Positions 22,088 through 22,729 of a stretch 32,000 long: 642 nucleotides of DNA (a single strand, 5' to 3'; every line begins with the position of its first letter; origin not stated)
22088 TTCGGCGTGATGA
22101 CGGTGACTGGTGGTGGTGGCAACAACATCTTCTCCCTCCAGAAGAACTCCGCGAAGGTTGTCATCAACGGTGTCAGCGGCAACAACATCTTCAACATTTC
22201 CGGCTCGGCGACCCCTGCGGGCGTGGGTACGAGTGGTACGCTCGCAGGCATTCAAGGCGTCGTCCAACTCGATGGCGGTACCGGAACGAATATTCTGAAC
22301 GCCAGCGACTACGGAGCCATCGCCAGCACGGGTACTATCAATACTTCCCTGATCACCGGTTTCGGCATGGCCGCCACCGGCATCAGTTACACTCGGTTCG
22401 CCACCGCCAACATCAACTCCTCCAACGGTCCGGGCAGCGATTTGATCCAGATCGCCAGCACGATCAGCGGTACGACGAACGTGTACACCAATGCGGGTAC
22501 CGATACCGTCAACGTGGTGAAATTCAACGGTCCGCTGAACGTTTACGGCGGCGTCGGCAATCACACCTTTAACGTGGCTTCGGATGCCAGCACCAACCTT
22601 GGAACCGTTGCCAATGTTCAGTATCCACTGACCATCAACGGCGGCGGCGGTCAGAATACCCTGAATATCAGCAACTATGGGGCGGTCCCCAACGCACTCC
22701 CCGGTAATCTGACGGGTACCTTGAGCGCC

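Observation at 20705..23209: Unclassified ~128-175-aa repeat module built on (T/S)GFGM plus isolated RTX-like GxGND turns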

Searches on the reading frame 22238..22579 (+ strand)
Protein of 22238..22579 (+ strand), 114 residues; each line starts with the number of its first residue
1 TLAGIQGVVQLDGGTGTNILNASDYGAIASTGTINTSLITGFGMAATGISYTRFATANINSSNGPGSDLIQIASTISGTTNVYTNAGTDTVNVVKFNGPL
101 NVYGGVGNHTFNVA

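Call 25: search_protein_families(library=pfam, alignment_id=A3, max_evalue=10)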
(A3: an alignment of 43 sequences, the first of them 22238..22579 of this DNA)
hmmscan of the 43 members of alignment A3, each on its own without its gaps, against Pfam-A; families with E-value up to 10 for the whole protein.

A. member 1, window:22238-22579:+ (114 aa): 0 families

B. families by the number of members that match (of 43 scanned): 21 families
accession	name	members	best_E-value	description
PF00353.25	HemolysinCabind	11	0.004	RTX calcium-binding nonapeptide repeat (4 copies)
PF17141.9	DUF5114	2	0.0091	Domain of unknown function (DUF5114)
PF24523.1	DUF7595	1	0.0019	Domain of unknown function (DUF7595)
PF22704.2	CBM13-like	1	0.019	Alpha-galactosidase, CBM13 domain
PF03379.19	CcmB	1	0.02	CcmB protein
PF21735.3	RtxA_C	1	0.027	C-terminal repeat from RTX toxins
PF00389.36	2-Hacid_dh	1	0.043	D-isomer specific 2-hydroxyacid dehydrogenase, catalytic domain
PF18815.6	AFP_2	1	0.049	Bacterial antifreeze protein repeat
PF21139.3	BT_MCC_alpha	1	0.053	Methylcrotonyl-CoA carboxylase, alpha-subunit, BT domain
PF12978.13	DUF3862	1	0.062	Domain of Unknown Function with PDB structure (DUF3862)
PF10618.14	Tail_tube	1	0.064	Phage tail tube protein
PF11685.13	DUF3281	1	0.082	Protein of unknown function (DUF3281)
PF06480.20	FtsH_ext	1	0.085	FtsH Extracellular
PF23068.1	CUB_M02D8_5_7th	1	0.097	M02D8_5-like, seventh CUB domain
PF04151.21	PPC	1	0.13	Bacterial pre-peptidase C-terminal domain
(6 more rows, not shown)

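Call 32: search_protein_representatives(alignment_id=A3)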
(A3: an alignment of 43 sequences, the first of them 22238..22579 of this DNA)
Query: 43 sequences, 111 profile positions. Proteins with E-value up to 0.001 (for the whole library): 9413; up to 1e-10: 5197; up to 1e-30: 1719. The best 150 are listed.
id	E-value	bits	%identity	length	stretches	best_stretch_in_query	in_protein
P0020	0.0e+00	1396.2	-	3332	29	2-111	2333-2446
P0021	0.0e+00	1256.2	-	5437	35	2-110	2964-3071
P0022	0.0e+00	1166.2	-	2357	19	2-111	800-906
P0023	0.0e+00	1145.8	-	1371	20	1-111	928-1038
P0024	0.0e+00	1051.3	-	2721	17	2-110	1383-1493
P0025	0.0e+00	1013.1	-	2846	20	1-110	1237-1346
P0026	0.0e+00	1007.7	-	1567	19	1-111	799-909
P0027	1.1e-268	888.5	-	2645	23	2-111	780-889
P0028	6.6e-266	879.5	-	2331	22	1-111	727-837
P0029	2.1e-264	874.7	-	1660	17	1-111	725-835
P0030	2.4e-251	832.7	-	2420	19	1-111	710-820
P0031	1.5e-250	830.0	-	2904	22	2-111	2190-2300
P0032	3.5e-244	809.6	-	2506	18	1-111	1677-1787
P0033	2.7e-243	806.7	-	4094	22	1-110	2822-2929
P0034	7.3e-238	789.2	-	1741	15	2-110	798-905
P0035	9.4e-237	785.7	-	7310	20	2-111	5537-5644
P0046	2.5e-210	700.6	-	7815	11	2-111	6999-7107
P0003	3.6e-187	626.0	-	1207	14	1-110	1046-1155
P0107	1.4e-129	440.6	-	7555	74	1-110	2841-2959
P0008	3.6e-122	416.7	-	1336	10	1-110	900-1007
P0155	1.4e-106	366.6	-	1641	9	2-107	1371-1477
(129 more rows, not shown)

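Call 34: list_cluster_members(proteins=[P0020, P0021, P0022, P0024, P0025, P0035, P0046, P0107, P0003, P0008])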
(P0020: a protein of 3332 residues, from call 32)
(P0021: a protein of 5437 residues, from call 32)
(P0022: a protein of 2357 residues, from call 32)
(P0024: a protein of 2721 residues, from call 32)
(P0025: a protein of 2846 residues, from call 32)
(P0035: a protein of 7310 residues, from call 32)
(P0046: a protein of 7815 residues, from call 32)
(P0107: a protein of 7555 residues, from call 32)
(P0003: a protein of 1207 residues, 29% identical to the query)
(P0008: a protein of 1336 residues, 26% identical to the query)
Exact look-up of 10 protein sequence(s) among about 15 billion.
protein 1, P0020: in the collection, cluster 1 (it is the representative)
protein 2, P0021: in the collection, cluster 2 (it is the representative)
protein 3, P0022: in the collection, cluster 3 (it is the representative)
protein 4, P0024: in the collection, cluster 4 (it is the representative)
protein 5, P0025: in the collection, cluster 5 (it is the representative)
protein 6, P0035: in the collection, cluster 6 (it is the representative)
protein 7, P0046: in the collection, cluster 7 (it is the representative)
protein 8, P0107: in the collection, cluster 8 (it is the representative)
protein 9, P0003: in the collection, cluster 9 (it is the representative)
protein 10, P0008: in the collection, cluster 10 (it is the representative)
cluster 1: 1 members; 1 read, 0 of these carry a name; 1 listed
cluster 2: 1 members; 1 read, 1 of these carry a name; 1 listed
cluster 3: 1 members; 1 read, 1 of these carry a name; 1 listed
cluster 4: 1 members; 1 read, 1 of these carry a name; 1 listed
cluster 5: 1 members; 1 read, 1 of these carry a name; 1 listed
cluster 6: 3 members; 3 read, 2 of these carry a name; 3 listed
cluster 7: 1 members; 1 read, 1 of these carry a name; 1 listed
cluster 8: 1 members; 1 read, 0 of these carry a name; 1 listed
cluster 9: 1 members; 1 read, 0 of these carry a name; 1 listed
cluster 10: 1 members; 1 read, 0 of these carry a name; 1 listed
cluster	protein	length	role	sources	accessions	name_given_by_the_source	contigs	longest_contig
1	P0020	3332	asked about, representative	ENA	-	-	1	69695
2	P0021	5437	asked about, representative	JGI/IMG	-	hypothetical protein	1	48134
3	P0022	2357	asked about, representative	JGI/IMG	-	acrosin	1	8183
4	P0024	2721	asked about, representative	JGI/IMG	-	hypothetical protein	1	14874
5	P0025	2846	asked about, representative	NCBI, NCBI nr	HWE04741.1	MAG TPA: hypothetical protein VG326_20205 [Tepidisphaeraceae bacterium] | hypothetical protein [Tepidisphaeraceae bacterium]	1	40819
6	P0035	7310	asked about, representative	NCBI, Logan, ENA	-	-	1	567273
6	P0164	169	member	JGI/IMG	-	hypothetical protein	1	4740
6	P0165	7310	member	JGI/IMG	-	hypothetical protein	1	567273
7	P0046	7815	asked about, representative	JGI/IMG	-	hypothetical protein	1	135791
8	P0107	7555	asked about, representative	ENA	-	-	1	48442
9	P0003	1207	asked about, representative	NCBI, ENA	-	-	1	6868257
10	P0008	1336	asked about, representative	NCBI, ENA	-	-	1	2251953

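Call 45: predict_structure(alignment_id=A3)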
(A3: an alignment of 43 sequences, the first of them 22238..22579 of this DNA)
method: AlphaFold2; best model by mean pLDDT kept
length: 114 residues; sequences in the alignment: 43
mean_pLDDT: 95.1   pTM: 0.87
mean pLDDT of the five models: 95.1, 94.8, 94.6, 93.7, 93.6
residues with pLDDT >= 90: 102; 70-90: 12; 50-70: 0; < 50: 0
segments of 3 or more residues with pLDDT < 50: none
pLDDT, mean of each block of 10 residues (from residue 1): 93 98 89 97 95 98 89 98 95 98 96 97
secondary structure, 60 per line:
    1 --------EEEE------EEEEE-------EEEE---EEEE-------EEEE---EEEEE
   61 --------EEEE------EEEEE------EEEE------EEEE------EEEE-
elements in order: E9-12 E19-23 E31-34 E38-41 E49-52 E56-60 E69-72 E79-83 E90-93 E100-103 E110-113

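Call 47: fold_search(model_id=the predicted structure, library=pdb)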
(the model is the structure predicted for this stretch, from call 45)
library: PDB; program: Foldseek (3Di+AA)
matches with E <= 10: 45; with E <= 0.001: 0
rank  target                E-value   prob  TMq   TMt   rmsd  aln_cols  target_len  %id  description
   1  8enq_A                9.9e-01  0.04  0.15  0.16  14.2       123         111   14  E. coli CsgA fibril (218-pixel box size) (released 2023-10-04)
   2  3hda_P                1.5e+00  0.10  0.28  0.11  11.5       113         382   19  PrtC methionine mutants: M226A_DESY (released 2009-06-30)
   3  1kap_P                1.6e+00  0.08  0.27  0.09  13.3       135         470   13  THREE-DIMENSIONAL STRUCTURE OF THE ALKALINE PROTEASE OF PSEUDOMONAS AERUGINOSA: A TWO-DOMAIN PROTEIN WITH A CALCIUM BI (released 1995-10-15)
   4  4i35                  1.7e+00  0.14  0.34  0.11   7.3        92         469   16  The crystal structure of serralysin (released 2013-11-27)
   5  3vi1_A                1.8e+00  0.13  0.35  0.12   9.5       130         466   12  Crystal structure of Pseudomonas aerginosa alkaline protease complexed with Substance P(1-6) (released 2012-09-19)
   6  3hbu_P                1.9e+00  0.14  0.35  0.11   6.9        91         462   14  PrtC methionine mutants: M226H DESY (released 2009-07-21)
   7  3hbv_P                1.9e+00  0.13  0.34  0.13   9.9       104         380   21  PrtC methionine mutants: M226A in-house (released 2009-06-30)
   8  1srp                  1.9e+00  0.07  0.27  0.09  12.4       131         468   15  STRUCTURAL ANALYSIS OF SERRATIA PROTEASE (released 1995-02-14)
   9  1k7q                  2.0e+00  0.04  0.19  0.07  12.0       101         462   15  PrtC from Erwinia chrysanthemi: E189A mutant (released 2002-10-20)
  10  1k7g                  2.1e+00  0.08  0.29  0.10   9.0       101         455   15  PrtC from Erwinia chrysanthemi (released 2002-10-19)
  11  3hb2                  2.3e+00  0.13  0.35  0.11   7.0        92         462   16  PrtC methionine mutants: M226I (released 2009-08-04)
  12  1k7i                  2.3e+00  0.06  0.24  0.08  11.6       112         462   18  PrtC from Erwinia chrysanthemi: Y228F mutant (released 2002-10-19)
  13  1go8                  2.5e+00  0.14  0.37  0.12   4.6        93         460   17  The metzincin's methionine: PrtC M226L mutant (released 2002-10-17)
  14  6sus                  2.5e+00  0.09  0.34  0.19  10.0       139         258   16  Crystal structure of RTX domain blocks IV and V of adenylate cyclase toxin from Bordetella pertussis (released 2020-09-16)
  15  5d7w                  2.7e+00  0.07  0.26  0.09  10.7        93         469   16  Crystal structure of serralysin (released 2016-01-13)
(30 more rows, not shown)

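Call 58: search_protein_families(library=pfam, proteins=[P0022, P0025, P0026, P0029, P0023], max_evalue=0.001)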
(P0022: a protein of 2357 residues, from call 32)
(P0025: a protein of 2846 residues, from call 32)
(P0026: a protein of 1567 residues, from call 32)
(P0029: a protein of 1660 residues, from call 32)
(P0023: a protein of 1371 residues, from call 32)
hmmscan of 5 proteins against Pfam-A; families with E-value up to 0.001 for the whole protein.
P0022 (2357 aa): 1 family
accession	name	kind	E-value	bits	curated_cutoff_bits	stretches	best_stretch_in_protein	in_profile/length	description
PF00353.25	HemolysinCabind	-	1e-30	105.7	23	7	2197-2231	2-36/36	RTX calcium-binding nonapeptide repeat (4 copies)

P0025 (2846 aa): 0 families

P0026 (1567 aa): 0 families

P0029 (1660 aa): 0 families

P0023 (1371 aa): 0 families

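Call 59: search_protein_families(library=ncbifam, proteins=[P0022, P0025, P0026, P0029, P0023], max_evalue=0.01)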
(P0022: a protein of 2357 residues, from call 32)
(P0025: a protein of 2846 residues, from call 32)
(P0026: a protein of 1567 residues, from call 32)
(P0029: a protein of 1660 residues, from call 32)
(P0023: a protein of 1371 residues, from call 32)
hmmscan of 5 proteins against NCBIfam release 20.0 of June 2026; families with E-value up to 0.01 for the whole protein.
P0022 (2357 aa): 6 families
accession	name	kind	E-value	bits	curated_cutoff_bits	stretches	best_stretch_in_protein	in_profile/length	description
NF033943.0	RTX_toxin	subfamily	2e-27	95.8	1000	4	2190-2263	712-785/930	RTX family hemolysin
NF046115.1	Ca_rpt_SMc04171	equivalog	6.5e-26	91.6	625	4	2042-2167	235-356/574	SMc04171 family calcium-binding repeat protein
NF033203.1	entero_EhxA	exception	3.6e-17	61.8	2000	4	2191-2263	746-817/997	enterohemolysin EhxA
NF035945.1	Zn_serralysin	subfamily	1e-11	44.7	500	5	2074-2134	306-366/462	serralysin family metalloprotease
NF053766.1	ZapA_metallo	exception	3.9e-11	42.7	940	4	1971-2029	334-394/483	ZapA family metalloprotease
NF050046.1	PueAB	exception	1.4e-10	40.2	670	3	2045-2126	333-417/616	polyurethane esterase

P0025 (2846 aa): 0 families

P0026 (1567 aa): 0 families

P0029 (1660 aa): 0 families

P0023 (1371 aa): 0 families
